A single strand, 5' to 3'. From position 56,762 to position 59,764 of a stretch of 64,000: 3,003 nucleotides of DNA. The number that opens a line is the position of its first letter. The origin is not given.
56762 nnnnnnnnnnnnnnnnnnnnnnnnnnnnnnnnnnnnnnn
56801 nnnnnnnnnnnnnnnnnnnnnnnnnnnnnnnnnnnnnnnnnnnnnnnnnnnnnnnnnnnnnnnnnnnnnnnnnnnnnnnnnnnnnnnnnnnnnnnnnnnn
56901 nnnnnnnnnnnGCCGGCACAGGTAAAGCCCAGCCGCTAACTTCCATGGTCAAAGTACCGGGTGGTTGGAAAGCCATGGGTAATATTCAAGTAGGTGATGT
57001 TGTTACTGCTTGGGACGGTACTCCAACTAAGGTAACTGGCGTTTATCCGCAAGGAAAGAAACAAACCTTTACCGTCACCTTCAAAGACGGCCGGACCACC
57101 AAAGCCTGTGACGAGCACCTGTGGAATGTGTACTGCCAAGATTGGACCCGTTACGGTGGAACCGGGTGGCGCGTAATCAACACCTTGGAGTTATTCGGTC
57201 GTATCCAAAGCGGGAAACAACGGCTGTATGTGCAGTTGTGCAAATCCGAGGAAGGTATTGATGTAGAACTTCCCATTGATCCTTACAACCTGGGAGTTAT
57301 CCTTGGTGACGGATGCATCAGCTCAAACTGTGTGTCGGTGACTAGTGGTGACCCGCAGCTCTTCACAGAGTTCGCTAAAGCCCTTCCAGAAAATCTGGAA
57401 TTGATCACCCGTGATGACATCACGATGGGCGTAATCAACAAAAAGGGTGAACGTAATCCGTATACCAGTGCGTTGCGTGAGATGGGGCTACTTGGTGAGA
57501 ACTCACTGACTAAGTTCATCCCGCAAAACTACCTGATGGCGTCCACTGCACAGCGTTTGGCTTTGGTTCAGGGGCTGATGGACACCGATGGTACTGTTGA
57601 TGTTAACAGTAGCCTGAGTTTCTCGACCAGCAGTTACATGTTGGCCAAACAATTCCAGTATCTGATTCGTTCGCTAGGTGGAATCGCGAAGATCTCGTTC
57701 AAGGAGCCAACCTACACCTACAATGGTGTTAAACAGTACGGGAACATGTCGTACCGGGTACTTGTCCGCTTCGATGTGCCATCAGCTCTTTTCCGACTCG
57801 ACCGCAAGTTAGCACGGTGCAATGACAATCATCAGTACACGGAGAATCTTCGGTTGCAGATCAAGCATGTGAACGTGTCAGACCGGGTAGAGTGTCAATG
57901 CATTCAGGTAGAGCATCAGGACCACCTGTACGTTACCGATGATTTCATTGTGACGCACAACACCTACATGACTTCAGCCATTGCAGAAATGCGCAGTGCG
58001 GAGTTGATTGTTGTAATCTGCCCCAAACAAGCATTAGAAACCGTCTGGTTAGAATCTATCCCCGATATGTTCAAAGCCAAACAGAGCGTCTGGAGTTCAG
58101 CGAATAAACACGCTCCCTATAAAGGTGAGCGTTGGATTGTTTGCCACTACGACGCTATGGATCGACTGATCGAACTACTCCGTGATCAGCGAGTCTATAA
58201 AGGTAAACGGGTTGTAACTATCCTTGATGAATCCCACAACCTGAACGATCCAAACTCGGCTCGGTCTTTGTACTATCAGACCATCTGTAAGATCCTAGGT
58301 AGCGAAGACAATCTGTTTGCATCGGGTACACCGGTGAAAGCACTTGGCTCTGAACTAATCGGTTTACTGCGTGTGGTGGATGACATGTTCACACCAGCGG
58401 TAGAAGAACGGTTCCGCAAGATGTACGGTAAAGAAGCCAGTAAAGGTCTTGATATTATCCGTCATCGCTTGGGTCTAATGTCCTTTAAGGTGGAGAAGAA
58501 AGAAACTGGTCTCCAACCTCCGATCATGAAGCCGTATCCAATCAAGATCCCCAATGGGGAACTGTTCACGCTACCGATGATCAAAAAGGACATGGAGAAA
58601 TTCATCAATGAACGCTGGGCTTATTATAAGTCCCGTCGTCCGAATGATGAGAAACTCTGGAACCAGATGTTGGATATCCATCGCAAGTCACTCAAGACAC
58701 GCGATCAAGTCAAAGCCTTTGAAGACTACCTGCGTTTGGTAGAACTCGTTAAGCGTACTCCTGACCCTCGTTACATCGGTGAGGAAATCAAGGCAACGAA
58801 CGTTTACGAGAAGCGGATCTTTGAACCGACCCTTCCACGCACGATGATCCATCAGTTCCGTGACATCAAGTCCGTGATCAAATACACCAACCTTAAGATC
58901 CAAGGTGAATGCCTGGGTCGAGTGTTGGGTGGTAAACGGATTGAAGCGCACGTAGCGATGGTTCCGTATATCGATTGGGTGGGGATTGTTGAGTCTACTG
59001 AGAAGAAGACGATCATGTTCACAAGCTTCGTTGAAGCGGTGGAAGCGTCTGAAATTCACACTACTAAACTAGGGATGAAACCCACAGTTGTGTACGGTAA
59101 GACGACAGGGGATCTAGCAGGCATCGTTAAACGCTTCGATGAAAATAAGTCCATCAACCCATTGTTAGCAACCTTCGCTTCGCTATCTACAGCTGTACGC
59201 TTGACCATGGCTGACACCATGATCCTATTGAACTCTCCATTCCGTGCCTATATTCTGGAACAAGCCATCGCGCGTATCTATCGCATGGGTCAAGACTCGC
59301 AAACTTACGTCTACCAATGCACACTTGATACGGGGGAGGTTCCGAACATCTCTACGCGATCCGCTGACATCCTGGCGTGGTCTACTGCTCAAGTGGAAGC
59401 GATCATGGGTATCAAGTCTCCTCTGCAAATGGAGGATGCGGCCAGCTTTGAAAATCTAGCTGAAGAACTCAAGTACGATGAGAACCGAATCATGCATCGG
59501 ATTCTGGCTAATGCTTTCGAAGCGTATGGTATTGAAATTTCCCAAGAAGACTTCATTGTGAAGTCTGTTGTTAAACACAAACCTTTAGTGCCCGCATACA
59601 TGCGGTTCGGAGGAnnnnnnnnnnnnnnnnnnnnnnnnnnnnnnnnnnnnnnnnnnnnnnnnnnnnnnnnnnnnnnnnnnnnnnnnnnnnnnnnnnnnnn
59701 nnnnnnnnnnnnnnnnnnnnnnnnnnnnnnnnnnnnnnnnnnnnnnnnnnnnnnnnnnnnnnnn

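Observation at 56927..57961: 345-aa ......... intein inserted in the Walker A loop of an SNF2-family helicase, with Ala rather than Cys/Ser at intein position 1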

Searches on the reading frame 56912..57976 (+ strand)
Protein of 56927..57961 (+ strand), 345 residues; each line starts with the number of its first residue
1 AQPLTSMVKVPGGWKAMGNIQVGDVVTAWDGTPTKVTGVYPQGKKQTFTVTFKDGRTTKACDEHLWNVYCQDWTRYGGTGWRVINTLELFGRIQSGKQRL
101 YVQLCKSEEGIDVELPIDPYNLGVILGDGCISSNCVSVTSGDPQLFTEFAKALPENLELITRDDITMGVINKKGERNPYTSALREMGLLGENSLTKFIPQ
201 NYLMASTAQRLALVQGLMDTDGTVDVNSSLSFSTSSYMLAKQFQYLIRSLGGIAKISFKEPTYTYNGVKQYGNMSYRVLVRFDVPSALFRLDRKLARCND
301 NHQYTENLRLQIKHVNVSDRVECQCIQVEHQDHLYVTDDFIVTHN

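Call 4: search_protein_families(library=pfam, proteins=[window:56927-57961:+], max_evalue=1)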
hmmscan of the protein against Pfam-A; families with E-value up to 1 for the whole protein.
window:56927-57961:+ (345 aa): 4 families
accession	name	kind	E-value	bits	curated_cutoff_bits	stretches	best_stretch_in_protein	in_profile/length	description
PF14528.11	LAGLIDADG_3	-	2.5e-11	44.1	22.5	1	209-265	2-60/82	LAGLIDADG-like domain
PF05204.19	Hom_end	-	0.0041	17.7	21.1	1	201-277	5-81/110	Homing endonuclease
PF05203.21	Hom_end_hint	-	0.0042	17.5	32.1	1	13-60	14-60/228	Hom_end-associated Hint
PF01079.26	Hint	-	0.16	11.9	29.7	0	6-34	18-47/213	Hint module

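Call 7: search_dna_similar(query=window:56927-57961:+, collection=phages, mode=protein, max_rows=40)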
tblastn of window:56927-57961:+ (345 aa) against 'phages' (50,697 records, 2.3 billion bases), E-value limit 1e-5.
Records with a match: 846; places in all: 914; records where one place covers at least 80% of the query: 803.
Best place of each record, by identity: 80-90% 3; 60-80% 4; <60% 839.
By first word of the organism name: Mycobacterium 300; Salmonella 184; Vibrio 68; Stx2a-converting 49; Klebsiella 30; Escherichia 28; Pseudomonas 22; Aeromonas 21; Gordonia 15; Enterococcus 14; and 45 more.
By host as written in the record: Mycobacterium smegmatis mc2 155 230; - 118; Salmonella enterica 43; Mycobacterium smegmatis mc#155 34; Salmonella enterica subsp. enterica serovar Enteritidis 28; Salmonella enterica subsp. enterica serovar Typhimurium 27; Klebsiella pneumoniae 22; Salmonella sp. 16; and 165 more.
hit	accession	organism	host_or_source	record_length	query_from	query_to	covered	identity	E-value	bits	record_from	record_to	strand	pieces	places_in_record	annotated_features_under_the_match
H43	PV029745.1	Pseudomonas phage phiHQ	Pseudomonas aeruginosa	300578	1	345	100%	81.6%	0e+0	597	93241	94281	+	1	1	hypothetical protein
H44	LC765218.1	Pseudomonas phage BRkr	Pseudomonas aeruginosa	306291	1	345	100%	81.6%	0e+0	596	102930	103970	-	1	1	hypothetical protein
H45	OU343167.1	Pseudomonas phage vB_PaeM_phiLBG22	-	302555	1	345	100%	81.6%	0e+0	594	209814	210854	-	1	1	record has no annotation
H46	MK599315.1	Pseudomonas phage PA1C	Pseudomonas aeruginosa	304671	1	345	100%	72.6%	7e-96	603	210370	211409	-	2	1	putative SNF2 domain helicase (x2)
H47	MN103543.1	Pseudomonas phage vB_PaeM_PS119XW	-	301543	4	345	99%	63.5%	2e-141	448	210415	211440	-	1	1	hypothetical protein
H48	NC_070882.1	Pseudomonas phage vB_PaeM_PS119XW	-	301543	4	345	99%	63.5%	2e-141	448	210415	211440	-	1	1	DarB-like antirestriction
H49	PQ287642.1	Pseudomonas phage HHBS36_1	Pseudomonas aeruginosa BWKH36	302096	4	345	99%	63.5%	2e-141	448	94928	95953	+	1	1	DarB-like antirestriction protein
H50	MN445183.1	Salmonella phage vB_SalM_SA002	Salmonella enterica subsp. enterica ...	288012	1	345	100%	49.7%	3e-97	320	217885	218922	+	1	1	putative RAD2/SF2 helicase 2 | putative RAD2/SF2 helicase 1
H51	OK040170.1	Serratia phage BUCT660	Serratia marcescens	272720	1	345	100%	48.0%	3e-87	292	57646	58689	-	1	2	helicase superfamily 1/2/ATP-binding domain-containing protein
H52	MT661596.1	Proteus phage 10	Proteus mirabilis 3b10_21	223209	2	345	100%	47.5%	4e-87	291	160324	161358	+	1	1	helicase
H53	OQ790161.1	Xanthomonas phage RTH11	Xanthomonas sp.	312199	1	345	100%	47.1%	2e-91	304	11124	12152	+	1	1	putative DNA helicase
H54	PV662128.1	Raoultella phage VB_ZK_P1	Raoultella ornithinolytica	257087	1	345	100%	46.3%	9e-86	288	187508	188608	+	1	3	VBZKP1_218: hypothetical protein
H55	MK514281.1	Erwinia phage Rebecca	Erwinia amylovora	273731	1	345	100%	46.1%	8e-88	293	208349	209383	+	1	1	putative RAD2/SF2 helicase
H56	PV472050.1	Pseudomonas phage MIZ-Pa99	Pseudomonas aeruginosa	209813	4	345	99%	46.1%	3e-71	293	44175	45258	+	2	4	RNA polymerase beta subunit (x2)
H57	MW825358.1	Xanthomonas phage vB_XciM_LucasX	Xanthomonas citri 306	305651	1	345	100%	45.7%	5e-90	300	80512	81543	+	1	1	replicative DNA helicase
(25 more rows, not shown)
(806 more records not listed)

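Call 16: search_solved_structures(query=window:56927-57961:+, max_evalue=1, show_alignments=2)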
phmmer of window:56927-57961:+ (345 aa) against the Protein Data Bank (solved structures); distinct sequences matched with E-value up to 1: 15.
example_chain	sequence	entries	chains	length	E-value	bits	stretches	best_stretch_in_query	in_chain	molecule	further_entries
6riz_A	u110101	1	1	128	1.3e-10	44.5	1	4-78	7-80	gp41-1 intein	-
6qaz_A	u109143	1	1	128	1.3e-08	37.9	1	4-78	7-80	cyanophage-like gp41-1 intein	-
6bs8_A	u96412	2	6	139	5.9e-07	32.5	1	5-67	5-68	Replicative DNA helicase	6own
6rix_A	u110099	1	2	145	1.2e-05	28.2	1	7-67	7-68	Replicative DNA helicase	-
6riy_A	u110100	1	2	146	2.9e-05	27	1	7-67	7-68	Replicative DNA helicase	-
1um2_A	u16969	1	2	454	0.00019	24.3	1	97-276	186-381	ENDONUCLEASE PI-SCEI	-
1dfa_A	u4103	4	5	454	0.00019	24.3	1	97-276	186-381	PI-SCEI ENDONUCLEASE | ENDONUCLEASE PI-SCEI | PI-SCEI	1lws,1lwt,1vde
1ef0_A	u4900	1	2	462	0.00021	24.1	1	98-276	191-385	PI-SCEI ENDONUCLEASE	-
1jva_A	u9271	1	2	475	0.00023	24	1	98-276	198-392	VMA1-DERIVED HOMING ENDONUCLEASE X10SSS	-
9cop_A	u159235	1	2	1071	0.004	19.9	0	101-276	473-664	V-type proton ATPase catalytic subunit A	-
2cw7_A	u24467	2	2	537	0.011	18.5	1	187-254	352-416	Endonuclease PI-PkoII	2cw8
6xqf_A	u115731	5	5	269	0.18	14.5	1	12-75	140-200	GH16 family protein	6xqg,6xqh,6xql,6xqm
2pkt_A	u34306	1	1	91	0.18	14.5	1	2-42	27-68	PDZ and LIM domain protein 1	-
6xof_A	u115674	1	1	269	0.24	14.1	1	12-75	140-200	GH16 family protein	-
4ofy_D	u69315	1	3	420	0.59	12.8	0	302-329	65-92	Protein SYG-2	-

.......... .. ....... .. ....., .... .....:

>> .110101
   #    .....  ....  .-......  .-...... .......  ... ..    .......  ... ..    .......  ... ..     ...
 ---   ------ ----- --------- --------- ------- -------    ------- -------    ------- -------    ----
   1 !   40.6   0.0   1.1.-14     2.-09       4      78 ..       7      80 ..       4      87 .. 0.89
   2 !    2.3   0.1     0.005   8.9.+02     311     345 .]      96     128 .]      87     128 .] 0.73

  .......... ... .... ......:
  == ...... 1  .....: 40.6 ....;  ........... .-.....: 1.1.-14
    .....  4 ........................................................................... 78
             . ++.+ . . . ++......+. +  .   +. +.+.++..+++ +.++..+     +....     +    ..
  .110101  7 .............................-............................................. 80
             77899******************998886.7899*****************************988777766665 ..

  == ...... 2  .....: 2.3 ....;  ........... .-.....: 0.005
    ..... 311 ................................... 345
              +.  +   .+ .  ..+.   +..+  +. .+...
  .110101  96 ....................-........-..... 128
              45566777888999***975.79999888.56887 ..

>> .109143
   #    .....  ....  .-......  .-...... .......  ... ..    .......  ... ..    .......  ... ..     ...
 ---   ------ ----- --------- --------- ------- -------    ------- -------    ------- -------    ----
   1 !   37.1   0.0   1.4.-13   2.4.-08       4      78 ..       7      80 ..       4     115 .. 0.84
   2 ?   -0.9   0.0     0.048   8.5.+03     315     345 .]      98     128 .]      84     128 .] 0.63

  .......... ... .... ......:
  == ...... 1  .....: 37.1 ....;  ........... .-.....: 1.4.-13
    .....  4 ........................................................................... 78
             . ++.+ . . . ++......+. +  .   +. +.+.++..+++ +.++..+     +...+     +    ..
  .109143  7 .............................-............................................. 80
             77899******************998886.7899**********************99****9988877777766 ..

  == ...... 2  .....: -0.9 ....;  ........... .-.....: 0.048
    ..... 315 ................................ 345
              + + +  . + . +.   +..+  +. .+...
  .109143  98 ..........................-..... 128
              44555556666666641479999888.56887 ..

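Call 29: find_homologous_proteins(query=window:56927-57961:+, max_evalue=0.00001)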
Query window:56927-57961:+ (345 aa): 595 proteins with E <= 0.00001 among 1634 candidates; the best 120 are listed.
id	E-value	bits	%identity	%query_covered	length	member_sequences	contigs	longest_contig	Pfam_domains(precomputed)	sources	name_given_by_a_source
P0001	6.0e-97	343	47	100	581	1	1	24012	PF05204.20,PF14528.12,PF14890.12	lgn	-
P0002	7.1e-91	323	46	100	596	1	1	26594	PF14528.12,PF02562.23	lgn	-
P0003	1.1e-86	310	45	100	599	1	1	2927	PF14528.12,PF02562.23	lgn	-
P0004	9.2e-85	303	43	100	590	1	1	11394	PF14528.12,PF02562.23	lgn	-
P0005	8.9e-83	297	43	100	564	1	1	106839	PF13604.13,PF14528.12,PF02562.23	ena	-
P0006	3.2e-78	282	42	100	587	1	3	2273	PF13604.13,PF13245.13,PF14528.12,PF02562.23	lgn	-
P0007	3.8e-77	278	44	100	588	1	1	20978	PF14528.12,PF02562.23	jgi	-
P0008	4.7e-77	278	42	100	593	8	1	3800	PF14528.12,PF02562.23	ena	-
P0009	1.6e-76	276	42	100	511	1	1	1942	PF14528.12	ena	-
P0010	3.2e-76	275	41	100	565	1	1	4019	PF14528.12,PF02562.23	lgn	-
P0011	4.3e-76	275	44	95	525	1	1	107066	PF14528.12,PF02562.23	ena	-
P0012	8.5e-76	274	45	100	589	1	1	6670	PF14528.12,PF02562.23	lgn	-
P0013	1.8e-75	273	43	100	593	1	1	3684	PF05204.20,PF14528.12,PF02562.23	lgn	-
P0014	1.9e-75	273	43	100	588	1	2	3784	PF14528.12,PF02562.23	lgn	-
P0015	9.2e-74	267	49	49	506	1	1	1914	PF14528.12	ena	-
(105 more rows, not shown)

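Call 47: predict_structure(alignment_id=A2)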
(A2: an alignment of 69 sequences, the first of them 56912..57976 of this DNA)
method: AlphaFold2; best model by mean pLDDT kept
length: 355 residues; sequences in the alignment: 69
mean_pLDDT: 95.1   pTM: 0.93
mean pLDDT of the five models: 95.1, 94.8, 94.5, 94.3, 94.0
residues with pLDDT >= 90: 330; 70-90: 16; 50-70: 5; < 50: 4
segments of 3 or more residues with pLDDT < 50: none
pLDDT, mean of each block of 10 residues (from residue 1): 76 96 98 97 95 98 95 95 93 96 95 95 98 91 97 98 96 96 96 96 97 98 98 97 98 98 97 97 98 98 94 96 96 93 93 51
secondary structure, 60 per line:
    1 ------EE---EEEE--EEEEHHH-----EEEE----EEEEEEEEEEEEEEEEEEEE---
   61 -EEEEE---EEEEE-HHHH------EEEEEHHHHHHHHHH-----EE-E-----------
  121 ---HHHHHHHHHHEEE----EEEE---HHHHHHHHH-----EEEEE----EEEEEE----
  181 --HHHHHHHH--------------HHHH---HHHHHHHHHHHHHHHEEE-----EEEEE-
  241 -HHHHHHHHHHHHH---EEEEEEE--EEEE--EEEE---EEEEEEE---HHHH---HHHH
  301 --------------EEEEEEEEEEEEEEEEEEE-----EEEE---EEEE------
elements in order: E12-15 E18-21 E30-33 E38-57 E62-66 E70-74 H76-79 E86-90 H91-100 H124-133 E134-136 E141-144 H148-156 E162-166 E171-176 H183-190 H205-208 H212-226 E227-229 E235-239 H242-254 E258-264 E267-270 E273-276 E280-286 H290-293 H297-300 E315-333 E339-342 E346-349

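Call 50: fold_search(model_id=the predicted structure, library=pdb)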
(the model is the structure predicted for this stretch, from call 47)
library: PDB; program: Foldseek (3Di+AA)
matches with E <= 10: 569; with E <= 0.001: 27
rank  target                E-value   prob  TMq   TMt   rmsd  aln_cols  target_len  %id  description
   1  7qsu                  1.0e-17  1.00  0.60  0.59   6.4       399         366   16  Crystal structure of homing endonuclease-associated TliVMA intein (C1A, d333-339) (released 2022-03-30)
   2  1ef0_A                1.0e-15  1.00  0.70  0.60   7.9       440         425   18  CRYSTAL STRUCTURE OF PI-SCEI MINIPRECURSOR (released 2000-06-07)
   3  7qss                  2.6e-15  1.00  0.58  0.49   9.6       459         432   15  Crystal structure of homing endonuclease-associated TliVMA intein (C1A) (released 2022-03-30)
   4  1vde_B                1.0e-14  1.00  0.71  0.60   5.6       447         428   18  PI-SCEI, A HOMING ENDONUCLEASE WITH PROTEIN SPLICING ACTIVITY (released 1998-04-08)
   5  1vde_A                1.4e-14  1.00  0.72  0.61   5.3       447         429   16  PI-SCEI, A HOMING ENDONUCLEASE WITH PROTEIN SPLICING ACTIVITY (released 1998-04-08)
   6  1lws_A                4.9e-14  1.00  0.67  0.57   8.9       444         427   17  Crystal structure of the intein homing endonuclease PI-SceI bound to its recognition sequence (released 2002-09-27)
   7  1dfa                  4.9e-14  1.00  0.67  0.60   6.6       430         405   17  CRYSTAL STRUCTURE OF PI-SCEI IN C2 SPACE GROUP (released 1999-12-08)
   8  1lwt_A                1.3e-13  1.00  0.73  0.59   5.2       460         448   16  Crystal structure of the intein homing endonuclease PI-SceI bound to its substrate DNA (Ca2+ free) (released 2002-09-27)
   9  1jva_B                2.3e-13  1.00  0.71  0.61   5.4       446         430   15  CRYSTAL STRUCTURE OF THE VMA1-DERIVED ENDONUCLEASE BEARING THE N AND C EXTEIN PROPEPTIDES (released 2002-08-29)
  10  7qst                  3.8e-13  1.00  0.55  0.54   8.0       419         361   15  Crystal structure of homing endonuclease-associated PhoVMA intein (C1A) (released 2022-03-30)
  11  1jva_A                4.7e-13  1.00  0.72  0.61   5.7       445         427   17  CRYSTAL STRUCTURE OF THE VMA1-DERIVED ENDONUCLEASE BEARING THE N AND C EXTEIN PROPEPTIDES (released 2002-08-29)
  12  1um2_B                5.9e-13  1.00  0.68  0.59   5.6       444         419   16  Crystal Structure of the Vma1-Derived Endonuclease with the Ligated Extein Segment (released 2004-09-22)
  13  1ef0_B                1.2e-11  1.00  0.70  0.64   5.2       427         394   16  CRYSTAL STRUCTURE OF PI-SCEI MINIPRECURSOR (released 2000-06-07)
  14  1um2_A                1.7e-11  1.00  0.68  0.59   6.5       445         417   16  Crystal Structure of the Vma1-Derived Endonuclease with the Ligated Extein Segment (released 2004-09-22)
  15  1dq3                  7.4e-11  1.00  0.64  0.52   6.2       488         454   14  CRYSTAL STRUCTURE OF AN ARCHAEAL INTEIN-ENCODED HOMING ENDONUCLEASE PI-PFUI (released 2000-07-05)
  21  6rix_B                3.6e-05  1.00  0.30  0.78  13.7       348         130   11  Crystal structure of MchDnaB-1 intein (released 2020-05-13)
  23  6rix_A                6.7e-05  1.00  0.22  0.54   3.2       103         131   27  Crystal structure of MchDnaB-1 intein (released 2020-05-13)
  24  6bs8_B                7.1e-05  1.00  0.30  0.78  11.0       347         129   11  The class 3 DnaB intein from Mycobacterium smegmatis (released 2018-11-21)
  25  6bs8_C                1.2e-04  1.00  0.20  0.53   2.4        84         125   28  The class 3 DnaB intein from Mycobacterium smegmatis (released 2018-11-21)
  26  6bs8_A                1.7e-04  1.00  0.19  0.52   2.4        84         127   28  The class 3 DnaB intein from Mycobacterium smegmatis (released 2018-11-21)
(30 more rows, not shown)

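Call 60: search_protein_families(library=ncbifam, proteins=[window:56927-57961:+], max_evalue=0.1)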
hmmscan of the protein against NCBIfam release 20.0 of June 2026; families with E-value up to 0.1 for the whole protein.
window:56927-57961:+ (345 aa): 7 families
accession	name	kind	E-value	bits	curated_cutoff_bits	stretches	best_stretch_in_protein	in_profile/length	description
NF005852.0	PRK07773.1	equivalog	1.8e-09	36.4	780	1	34-257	440-665/886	replicative DNA helicase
NF038098.1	GyrA_w_intein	exception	2.2e-05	22.5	1850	1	26-257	153-387/1232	intein-containing DNA gyrase subunit A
TIGR01443.1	intein_Cterm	domain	0.0018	18.5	15.6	1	325-345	4-23/24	intein C-terminal splicing region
NF006207.0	PRK08332.1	equivalog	0.005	14.1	2400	1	110-261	432-536/1684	vitamin B12-dependent ribonucleotide reductase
NF011491.0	PRK14898.1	equivalog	0.0097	14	783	1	119-239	246-367/860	DNA-directed RNA polymerase subunit A''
NF045703.1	rSAM_Tes_intein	exception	0.011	13.5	1700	1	191-256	444-512/1040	tetraether lipid synthase Tes, intein-containing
NF007072.0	PRK09519.1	equivalog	0.023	13.1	1024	1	164-262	414-518/790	intein-containing recombinase RecA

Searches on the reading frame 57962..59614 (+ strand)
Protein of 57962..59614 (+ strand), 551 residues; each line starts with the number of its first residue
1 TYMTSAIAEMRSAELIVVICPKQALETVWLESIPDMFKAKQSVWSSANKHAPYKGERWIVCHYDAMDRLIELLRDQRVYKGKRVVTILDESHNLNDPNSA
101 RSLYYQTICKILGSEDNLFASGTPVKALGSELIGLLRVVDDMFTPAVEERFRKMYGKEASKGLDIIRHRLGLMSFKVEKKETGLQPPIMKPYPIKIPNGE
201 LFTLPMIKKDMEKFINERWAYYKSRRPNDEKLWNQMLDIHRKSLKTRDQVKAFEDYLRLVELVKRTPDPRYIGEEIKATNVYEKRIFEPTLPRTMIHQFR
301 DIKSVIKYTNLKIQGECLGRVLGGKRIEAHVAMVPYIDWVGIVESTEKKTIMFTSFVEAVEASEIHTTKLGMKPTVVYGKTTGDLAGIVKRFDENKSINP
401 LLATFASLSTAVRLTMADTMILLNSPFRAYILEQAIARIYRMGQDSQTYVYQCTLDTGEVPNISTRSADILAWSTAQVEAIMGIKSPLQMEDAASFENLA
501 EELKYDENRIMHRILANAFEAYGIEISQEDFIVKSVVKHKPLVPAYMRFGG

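Call 64: find_related_loci(query=window:57962-59614:+, collection=viral_contigs, flank=3500)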
Query window:57962-59614:+ (551 aa) in viral_contigs; peptide patterns used: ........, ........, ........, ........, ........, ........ (x = any residue, [..] = any of these).
14 stretches matched a pattern; 4 encode a relative of the query (tblastn E <= 1e-3); 4 distinct loci.
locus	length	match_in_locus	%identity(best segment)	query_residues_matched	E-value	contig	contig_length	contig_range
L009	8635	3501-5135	64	1-548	0e+0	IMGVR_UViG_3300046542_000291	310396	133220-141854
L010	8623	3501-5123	63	1-548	0e+0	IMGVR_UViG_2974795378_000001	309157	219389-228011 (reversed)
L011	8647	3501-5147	66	1-548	0e+0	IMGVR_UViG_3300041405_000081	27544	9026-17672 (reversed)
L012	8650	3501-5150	67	1-548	0e+0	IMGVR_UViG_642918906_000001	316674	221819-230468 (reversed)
